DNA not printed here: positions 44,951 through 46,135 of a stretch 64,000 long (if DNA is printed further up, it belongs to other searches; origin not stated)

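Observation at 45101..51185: Tightly coupled operon: 2 desaturases - ACP - fatty acyl-AMP ligase - tandem GNAT - sulfotransferase (candidate pathway for a modified or sulfated unsaturated acyl lipid)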

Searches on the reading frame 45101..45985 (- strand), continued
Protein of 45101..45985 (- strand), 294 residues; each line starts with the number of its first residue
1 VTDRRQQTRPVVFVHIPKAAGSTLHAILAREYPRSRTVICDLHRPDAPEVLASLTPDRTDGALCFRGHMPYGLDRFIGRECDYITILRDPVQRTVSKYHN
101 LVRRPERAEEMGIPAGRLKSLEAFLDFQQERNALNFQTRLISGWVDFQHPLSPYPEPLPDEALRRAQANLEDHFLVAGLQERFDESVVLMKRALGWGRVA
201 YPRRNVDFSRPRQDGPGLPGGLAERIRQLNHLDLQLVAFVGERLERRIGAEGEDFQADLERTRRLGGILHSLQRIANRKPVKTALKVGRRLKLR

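Call 83: fold_search(model_id=the predicted structure, library=pdb)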
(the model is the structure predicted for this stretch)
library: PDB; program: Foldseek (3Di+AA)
matches with E <= 10: 459; with E <= 0.001: 7
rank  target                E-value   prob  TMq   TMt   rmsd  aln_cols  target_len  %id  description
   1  5t03_B                7.8e-06  1.00  0.51  0.24  13.7       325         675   20  Crystal structure of heparan sulfate 6-O-sulfotransferase with bound PAP and glucuronic acid containing hexasaccharide (released 2017-02-01)
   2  4ndz_A                8.7e-06  1.00  0.50  0.52   8.5       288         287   16  Structure of Maltose Binding Protein fusion to 2-O-Sulfotransferase with bound heptasaccharide and PAP (released 2014-03-19)
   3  5t05_B                8.7e-06  1.00  0.53  0.25  14.8       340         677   18  Crystal structure of heparan sulfate 6-O-sulfotransferase with bound PAP and IdoA2S containing hexasaccharide substrat (released 2017-02-01)
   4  4ndz_B                1.1e-05  1.00  0.51  0.25   8.3       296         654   16  Structure of Maltose Binding Protein fusion to 2-O-Sulfotransferase with bound heptasaccharide and PAP (released 2014-03-19)
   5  4ndz_C                2.7e-05  1.00  0.52  0.25   8.3       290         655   16  Structure of Maltose Binding Protein fusion to 2-O-Sulfotransferase with bound heptasaccharide and PAP (released 2014-03-19)
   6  3f5f_A                2.7e-05  1.00  0.50  0.24   8.1       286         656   16  Crystal structure of heparan sulfate 2-O-sulfotransferase from gallus gallus as a maltose binding protein fusion. (released 2008-12-16)
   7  5t03_A                3.0e-05  1.00  0.51  0.24  10.6       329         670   20  Crystal structure of heparan sulfate 6-O-sulfotransferase with bound PAP and glucuronic acid containing hexasaccharide (released 2017-02-01)
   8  5x2b_F                1.1e-03  1.00  0.39  0.40   5.4       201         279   15  Crystal structure of mouse sulfotransferase SULT7A1 complexed with PAP (released 2018-03-28)
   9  8k9y_B                1.2e-03  0.99  0.34  0.31  12.4       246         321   18  Crystal structure of Arabidopsis thaliana sulfotransferase SOT16 involved in glucosinolate biosynthesis (released 2023-09-13)
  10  5x2b_B                2.2e-03  1.00  0.41  0.43   4.5       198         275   15  Crystal structure of mouse sulfotransferase SULT7A1 complexed with PAP (released 2018-03-28)
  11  5x2b_G                2.2e-03  1.00  0.38  0.40   5.3       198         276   16  Crystal structure of mouse sulfotransferase SULT7A1 complexed with PAP (released 2018-03-28)
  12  22ga_B                2.5e-03  0.97  0.30  0.28  12.8       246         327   15  Crystal structure of sorghum sulfotransferase LGS1 reveals sulfation-assisted BC-ring formation in strigolactone biosy (released 2026-02-04)
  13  1cjm                  2.8e-03  1.00  0.36  0.45   5.8       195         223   16  HUMAN SULT1A3 WITH SULFATE BOUND (released 1999-11-10)
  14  5x2b_C                3.7e-03  1.00  0.40  0.41   5.3       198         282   15  Crystal structure of mouse sulfotransferase SULT7A1 complexed with PAP (released 2018-03-28)
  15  5x2b_J                4.1e-03  1.00  0.39  0.42   5.3       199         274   15  Crystal structure of mouse sulfotransferase SULT7A1 complexed with PAP (released 2018-03-28)
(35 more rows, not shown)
